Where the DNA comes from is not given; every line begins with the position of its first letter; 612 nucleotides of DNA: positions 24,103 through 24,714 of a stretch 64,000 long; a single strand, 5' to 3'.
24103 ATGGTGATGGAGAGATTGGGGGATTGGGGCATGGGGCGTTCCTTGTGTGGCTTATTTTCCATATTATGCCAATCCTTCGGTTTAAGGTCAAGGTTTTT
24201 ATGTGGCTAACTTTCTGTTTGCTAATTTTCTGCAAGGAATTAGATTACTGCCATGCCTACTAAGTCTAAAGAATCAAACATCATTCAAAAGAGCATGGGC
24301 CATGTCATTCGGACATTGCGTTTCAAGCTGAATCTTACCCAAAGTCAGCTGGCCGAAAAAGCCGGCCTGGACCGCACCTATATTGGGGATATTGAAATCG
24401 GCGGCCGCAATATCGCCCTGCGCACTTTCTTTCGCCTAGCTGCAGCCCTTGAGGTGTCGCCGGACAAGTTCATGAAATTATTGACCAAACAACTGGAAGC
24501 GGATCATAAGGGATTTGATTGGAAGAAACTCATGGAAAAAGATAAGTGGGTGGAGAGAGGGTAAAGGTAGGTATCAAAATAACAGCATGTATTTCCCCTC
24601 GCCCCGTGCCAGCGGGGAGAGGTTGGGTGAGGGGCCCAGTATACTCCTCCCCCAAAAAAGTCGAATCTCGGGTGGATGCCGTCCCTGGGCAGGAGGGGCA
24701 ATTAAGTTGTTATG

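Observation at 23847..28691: Duplicated divergent two-gene module (small conserved protein plus XRE regulator) with mosaic conservation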

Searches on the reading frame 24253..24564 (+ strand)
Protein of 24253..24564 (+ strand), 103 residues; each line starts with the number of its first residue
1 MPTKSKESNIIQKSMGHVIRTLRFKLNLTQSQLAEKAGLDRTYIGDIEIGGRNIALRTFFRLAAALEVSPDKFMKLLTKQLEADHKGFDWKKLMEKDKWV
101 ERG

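Call 5: search_protein_families(library=pfam, proteins=[window:24253-24564:+], max_evalue=0.1)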
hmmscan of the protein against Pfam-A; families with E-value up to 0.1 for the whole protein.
window:24253-24564:+ (103 aa): 6 families
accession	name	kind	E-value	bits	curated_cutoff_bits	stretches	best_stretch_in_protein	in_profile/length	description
PF01381.28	HTH_3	-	4.6e-14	52.6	23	1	19-73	1-55/55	Helix-turn-helix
PF13560.12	HTH_31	-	1.4e-08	35.4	27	1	15-71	2-59/64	Helix-turn-helix domain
PF12844.13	HTH_19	-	2.8e-07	30.8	30.2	1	18-75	3-60/64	Helix-turn-helix domain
PF20432.4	Xre-like-HTH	-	0.028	15.1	25.8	0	54-77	10-33/63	Antitoxin Xre-like helix-turn-helix domain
PF17762.8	HTH_ParB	-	0.078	13.6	22.6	0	19-45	12-38/102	ParB HTH domain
PF01047.28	MarR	-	0.082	13.3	24.6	0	17-44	7-34/59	MarR family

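Call 7: search_protein_families(library=ncbifam, proteins=[window:24253-24564:+], max_evalue=0.1)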
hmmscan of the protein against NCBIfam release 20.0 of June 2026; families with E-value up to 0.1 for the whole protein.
window:24253-24564:+ (103 aa): 18 families
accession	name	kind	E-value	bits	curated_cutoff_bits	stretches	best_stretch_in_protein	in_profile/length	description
TIGR03070.1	couple_hipB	subfamily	4.6e-10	39.3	71.65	1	14-66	2-54/58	type II toxin-antitoxin system Y4mF family antitoxin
NF006015.0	PRK08154.1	subfamily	3.1e-09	36.4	204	1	3-78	19-94/314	anaerobic benzoate catabolism transcriptional regulator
NF041951.1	phage_RstR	subfamily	3.7e-08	33.6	80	1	15-85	3-73/108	RstR family transcriptional repressor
NF007271.0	PRK09726.1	equivalog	1.6e-06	28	79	1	17-69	15-67/88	type II toxin-antitoxin system antitoxin HipB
NF047948.1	male_kill_WMK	equivalog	3.1e-06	26.9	300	1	8-90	156-238/300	WO male-killing family protein Wmk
TIGR02607.1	antidote_HigA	equivalog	1.9e-05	24.4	47.7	1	25-76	18-69/81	HigA family addiction module antitoxin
NF010465.0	PRK13890.1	equivalog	0.00063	19.8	96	1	19-69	11-60/121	conjugal transfer protein TrbA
NF038139.1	Reg_Aceta_RamB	equivalog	0.0014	17.3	700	1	15-74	3-62/465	acetate metabolism transcriptional regulator RamB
NF046032.1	TransRegSlrRBacil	equivalog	0.0015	18.6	250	1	15-74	2-62/149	HTH-type transcriptional regulator SlrR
NF007257.0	PRK09706.1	subfamily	0.0015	18.4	101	1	12-71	3-62/135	transcriptional repressor DicA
NF041493.1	MobT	equivalog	0.0032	16.3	600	1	20-86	2-69/383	MobT family relaxase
NF007408.0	PRK09943.1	equivalog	0.0066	16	211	1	14-75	7-68/185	HTH-type transcriptional regulator PuuR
TIGR02612.1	mob_myst_A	hypoth_equivalog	0.0084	16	122.6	1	8-67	19-80/150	mobile mystery protein A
NF008109.0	PRK10856.1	equivalog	0.028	14.1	208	1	1-56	1-56/334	cytoskeleton protein RodZ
NF038310.1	lysogeny_AimR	equivalog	0.034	13.2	70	1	25-82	7-64/365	AimR family lysis-lysogeny pheromone receptor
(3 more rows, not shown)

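Call 8: search_protein_families(library=padloc, proteins=[window:24253-24564:+], max_evalue=0.1)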
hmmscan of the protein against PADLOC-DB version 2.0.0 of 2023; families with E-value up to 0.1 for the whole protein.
window:24253-24564:+ (103 aa): 17 families
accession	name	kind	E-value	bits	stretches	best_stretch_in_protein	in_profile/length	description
PDLC03665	Control_protein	-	6.9e-16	56.3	1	11-74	5-69/77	control protein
PDLC03671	Control_protein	-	6.5e-13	46.7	1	15-80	15-77/84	control protein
PDLC03666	Control_protein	-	7.3e-13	46.8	1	11-76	3-68/77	control protein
PDLC03664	Control_protein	-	2.6e-11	41.8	1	15-72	14-71/74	control protein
PDLC03668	Control_protein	-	3.1e-11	41.7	1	11-81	6-75/79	control protein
PDLC02926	HTH_VI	-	1.6e-10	39.1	1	15-79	2-66/92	-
PDLC03536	REase_II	-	6.4e-08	30.5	1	7-69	3-65/237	Type II restriction enzyme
PDLC04142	capH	-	8.9e-08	31.1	1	12-75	4-67/103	capH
PDLC03953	RmrA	-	9.7e-08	29.6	1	12-89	3-79/373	-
PDLC03952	RmrA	-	2.7e-05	21.2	1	2-75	10-83/395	-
PDLC04775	PDC-M69A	-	0.00015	20.2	1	13-82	6-75/113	-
PDLC03954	RmrA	-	0.00019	18.5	1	11-78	7-74/380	-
PDLC03946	RmrA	-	0.00027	17.8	1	21-89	9-77/357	-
PDLC03949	RmrA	-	0.00034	17.6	1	23-88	11-76/363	-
PDLC03943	RmrA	-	0.00044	17.4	1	16-85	4-73/370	-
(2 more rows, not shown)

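Call 27: list_cluster_members(proteins=[P0001, window:24253-24564:+, window:28237-28548:+, window:26735-27637:-, window:24773-26269:+, window:23847-24164:-])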
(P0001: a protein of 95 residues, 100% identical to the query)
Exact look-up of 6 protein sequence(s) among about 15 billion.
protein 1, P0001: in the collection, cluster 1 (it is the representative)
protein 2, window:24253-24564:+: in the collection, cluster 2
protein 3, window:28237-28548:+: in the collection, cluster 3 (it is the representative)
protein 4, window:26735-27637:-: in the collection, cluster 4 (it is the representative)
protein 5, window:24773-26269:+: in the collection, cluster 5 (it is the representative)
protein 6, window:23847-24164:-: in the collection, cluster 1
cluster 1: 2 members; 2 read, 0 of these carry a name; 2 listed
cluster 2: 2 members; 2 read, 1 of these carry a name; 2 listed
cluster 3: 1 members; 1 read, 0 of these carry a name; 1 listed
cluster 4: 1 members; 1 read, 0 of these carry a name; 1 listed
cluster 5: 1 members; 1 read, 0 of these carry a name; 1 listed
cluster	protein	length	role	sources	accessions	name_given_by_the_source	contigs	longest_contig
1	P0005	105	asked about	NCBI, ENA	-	-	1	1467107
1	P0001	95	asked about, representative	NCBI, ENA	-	-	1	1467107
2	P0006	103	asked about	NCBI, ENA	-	-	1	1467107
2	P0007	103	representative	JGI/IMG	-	transcriptional regulator with XRE-family HTH domain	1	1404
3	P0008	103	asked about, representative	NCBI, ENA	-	-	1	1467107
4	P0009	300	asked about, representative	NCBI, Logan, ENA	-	-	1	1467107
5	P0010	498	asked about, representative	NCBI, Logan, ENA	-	-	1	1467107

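Call 59: find_homologous_proteins(query=window:24253-24564:+, max_evalue=1e-8)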
Query window:24253-24564:+ (103 aa): 3 proteins with E <= 1e-8 among 6 candidates.
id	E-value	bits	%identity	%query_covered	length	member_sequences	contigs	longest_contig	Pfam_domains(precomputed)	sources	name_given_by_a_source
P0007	6.1e-56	204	94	100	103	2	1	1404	PF12844.14,PF01381.29,PF13560.13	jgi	jgi:transcriptional regulator with XRE-family HTH domain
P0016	1.7e-52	193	88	100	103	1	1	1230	PF12844.14,PF01381.29,PF13560.13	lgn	-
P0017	1.3e-42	162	73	100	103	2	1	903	PF12844.14,PF01381.29,PF13560.13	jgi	-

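Call 60: search_solved_structures(query=window:24253-24564:+, max_evalue=0.001)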
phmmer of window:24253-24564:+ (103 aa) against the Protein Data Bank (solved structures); distinct sequences matched with E-value up to 0.001: 27.
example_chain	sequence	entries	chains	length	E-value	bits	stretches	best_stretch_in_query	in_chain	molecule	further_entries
2b5a_A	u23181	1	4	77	2.8e-10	43.6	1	11-77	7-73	C.BclI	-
3clc_A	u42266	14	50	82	7.4e-10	42.3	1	10-81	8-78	Regulatory protein | R-M CONTROLLER PROTEIN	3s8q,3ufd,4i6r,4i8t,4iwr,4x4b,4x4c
3g5g_A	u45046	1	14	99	8.6e-10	42.1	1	8-81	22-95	Regulatory protein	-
4fn3_A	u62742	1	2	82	1e-09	41.8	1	10-81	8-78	Regulatory protein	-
4i6u_A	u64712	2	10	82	2.8e-09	40.4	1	10-81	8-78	Regulatory protein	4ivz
1y7y_A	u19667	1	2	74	2.9e-09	40.4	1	15-72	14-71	C.AhdI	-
4i6t_A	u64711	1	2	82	3.9e-09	40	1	10-81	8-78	Regulatory protein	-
4f8d_A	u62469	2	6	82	5.3e-09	39.5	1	10-81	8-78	Regulatory protein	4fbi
3fya_A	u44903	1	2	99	6.1e-09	39.3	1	8-81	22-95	Regulatory protein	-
4ia8_A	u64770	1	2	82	1.5e-08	38.1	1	10-81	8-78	Regulatory protein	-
3vk0_A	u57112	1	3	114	3.8e-06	30.4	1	10-74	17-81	Transcriptional regulator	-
3kxa_A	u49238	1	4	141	1.3e-05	28.7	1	10-73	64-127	Putative uncharacterized protein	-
3ivp_A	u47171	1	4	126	9.1e-05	26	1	5-83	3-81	Putative transposon-related DNA-binding protein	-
8tac_A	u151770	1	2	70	0.00017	25.1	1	12-53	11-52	DBP48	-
4yg4_A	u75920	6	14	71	0.00022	24.7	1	15-69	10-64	Antitoxin HipB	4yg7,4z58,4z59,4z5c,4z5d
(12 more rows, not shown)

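Call 61: find_encoding_contigs(protein=P0016, flank=3000)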
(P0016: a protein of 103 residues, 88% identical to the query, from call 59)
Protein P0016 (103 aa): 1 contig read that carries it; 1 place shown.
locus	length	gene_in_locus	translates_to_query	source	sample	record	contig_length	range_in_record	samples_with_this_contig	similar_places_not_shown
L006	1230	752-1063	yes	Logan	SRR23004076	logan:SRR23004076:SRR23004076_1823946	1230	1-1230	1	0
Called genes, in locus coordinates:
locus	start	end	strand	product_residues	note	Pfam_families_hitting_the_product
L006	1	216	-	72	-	?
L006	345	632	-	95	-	-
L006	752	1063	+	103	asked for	PF12844:HTH_19 (weak), PF13560:HTH_31, PF01381:HTH_3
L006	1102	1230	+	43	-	?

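Call 62: find_encoding_contigs(protein=P0017, flank=3000)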
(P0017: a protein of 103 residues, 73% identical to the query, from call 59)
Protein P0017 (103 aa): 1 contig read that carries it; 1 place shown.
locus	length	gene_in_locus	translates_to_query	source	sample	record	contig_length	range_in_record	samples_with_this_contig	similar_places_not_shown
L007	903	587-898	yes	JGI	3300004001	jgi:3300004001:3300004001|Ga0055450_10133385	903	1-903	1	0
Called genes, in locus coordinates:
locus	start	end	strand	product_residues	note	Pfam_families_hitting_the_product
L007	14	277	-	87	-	-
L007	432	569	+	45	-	-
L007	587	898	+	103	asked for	PF12844:HTH_19 (weak), PF13560:HTH_31, PF01381:HTH_3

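Call 70: search_protein_families(library=phrogs, proteins=[window:24253-24564:+, L006:345-632:-], max_evalue=0.01)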
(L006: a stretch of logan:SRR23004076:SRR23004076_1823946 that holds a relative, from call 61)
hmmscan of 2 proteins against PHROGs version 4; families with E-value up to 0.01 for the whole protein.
window:24253-24564:+ (103 aa): 17 families
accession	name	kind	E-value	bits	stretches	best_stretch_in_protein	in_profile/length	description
phrog_3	-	transcription regulation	2.2e-10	41.9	1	9-79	83-153/430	transcriptional repressor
phrog_8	-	transcription regulation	8e-10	39.7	1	7-73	69-215/346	transcriptional regulator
phrog_1373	-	transcription regulation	1.9e-09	38.7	1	11-69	63-118/166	transcriptional regulator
phrog_4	-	transcription regulation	6.1e-09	36.3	1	8-75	132-193/400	transcriptional repressor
phrog_5823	-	transcription regulation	1.8e-08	34.9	1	13-81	5-71/404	transcriptional regulator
phrog_7241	-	transcription regulation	2e-07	32.1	1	17-73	64-120/122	transcriptional regulator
phrog_38027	-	transcription regulation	2.4e-05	25.4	1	17-81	71-135/143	transcriptional repressor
phrog_1381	-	moron, auxiliary metabolic gene and host takeover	8.8e-05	22.9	1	6-83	4-82/264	plasmid antitoxin with HTH domain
phrog_2439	-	transcription regulation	0.0001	22.3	1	15-85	8-77/367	transcriptional regulator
phrog_2967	-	transcription regulation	0.00013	22.6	1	11-80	7-76/225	transcriptional regulator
phrog_2339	-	DNA, RNA and nucleotide metabolism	0.00028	21.8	1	10-68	21-80/98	HTH DNA binding protein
phrog_2328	-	transcription regulation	0.0011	19.7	1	9-74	10-75/128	transcriptional repressor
phrog_14076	-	transcription regulation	0.0012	20.4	1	11-66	9-67/86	transcriptional regulator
phrog_1468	-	transcription regulation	0.0017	18.9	1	16-52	9-45/67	transcriptional repressor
phrog_4583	-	transcription regulation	0.0019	19.2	1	9-79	5-75/81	transcriptional repressor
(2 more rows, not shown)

L006:345-632:- (95 aa): 0 families

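Call 106: search_solved_structures(query=window:24253-24564:+, max_evalue=1e-8, show_alignments=3)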
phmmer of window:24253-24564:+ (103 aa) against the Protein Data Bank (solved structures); distinct sequences matched with E-value up to 1e-8: 9.
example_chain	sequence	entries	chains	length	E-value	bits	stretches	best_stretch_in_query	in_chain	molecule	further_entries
2b5a_A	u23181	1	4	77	2.8e-10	43.6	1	11-77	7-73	C.BclI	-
3clc_A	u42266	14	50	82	7.4e-10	42.3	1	10-81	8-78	Regulatory protein | R-M CONTROLLER PROTEIN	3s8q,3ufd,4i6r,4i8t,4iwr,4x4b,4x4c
3g5g_A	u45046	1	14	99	8.6e-10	42.1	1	8-81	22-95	Regulatory protein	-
4fn3_A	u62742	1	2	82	1e-09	41.8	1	10-81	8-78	Regulatory protein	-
4i6u_A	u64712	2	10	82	2.8e-09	40.4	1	10-81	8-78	Regulatory protein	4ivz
1y7y_A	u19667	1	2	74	2.9e-09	40.4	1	15-72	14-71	C.AhdI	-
4i6t_A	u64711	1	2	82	3.9e-09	40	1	10-81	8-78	Regulatory protein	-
4f8d_A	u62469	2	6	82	5.3e-09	39.5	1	10-81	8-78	Regulatory protein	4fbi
3fya_A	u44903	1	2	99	6.1e-09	39.3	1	8-81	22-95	Regulatory protein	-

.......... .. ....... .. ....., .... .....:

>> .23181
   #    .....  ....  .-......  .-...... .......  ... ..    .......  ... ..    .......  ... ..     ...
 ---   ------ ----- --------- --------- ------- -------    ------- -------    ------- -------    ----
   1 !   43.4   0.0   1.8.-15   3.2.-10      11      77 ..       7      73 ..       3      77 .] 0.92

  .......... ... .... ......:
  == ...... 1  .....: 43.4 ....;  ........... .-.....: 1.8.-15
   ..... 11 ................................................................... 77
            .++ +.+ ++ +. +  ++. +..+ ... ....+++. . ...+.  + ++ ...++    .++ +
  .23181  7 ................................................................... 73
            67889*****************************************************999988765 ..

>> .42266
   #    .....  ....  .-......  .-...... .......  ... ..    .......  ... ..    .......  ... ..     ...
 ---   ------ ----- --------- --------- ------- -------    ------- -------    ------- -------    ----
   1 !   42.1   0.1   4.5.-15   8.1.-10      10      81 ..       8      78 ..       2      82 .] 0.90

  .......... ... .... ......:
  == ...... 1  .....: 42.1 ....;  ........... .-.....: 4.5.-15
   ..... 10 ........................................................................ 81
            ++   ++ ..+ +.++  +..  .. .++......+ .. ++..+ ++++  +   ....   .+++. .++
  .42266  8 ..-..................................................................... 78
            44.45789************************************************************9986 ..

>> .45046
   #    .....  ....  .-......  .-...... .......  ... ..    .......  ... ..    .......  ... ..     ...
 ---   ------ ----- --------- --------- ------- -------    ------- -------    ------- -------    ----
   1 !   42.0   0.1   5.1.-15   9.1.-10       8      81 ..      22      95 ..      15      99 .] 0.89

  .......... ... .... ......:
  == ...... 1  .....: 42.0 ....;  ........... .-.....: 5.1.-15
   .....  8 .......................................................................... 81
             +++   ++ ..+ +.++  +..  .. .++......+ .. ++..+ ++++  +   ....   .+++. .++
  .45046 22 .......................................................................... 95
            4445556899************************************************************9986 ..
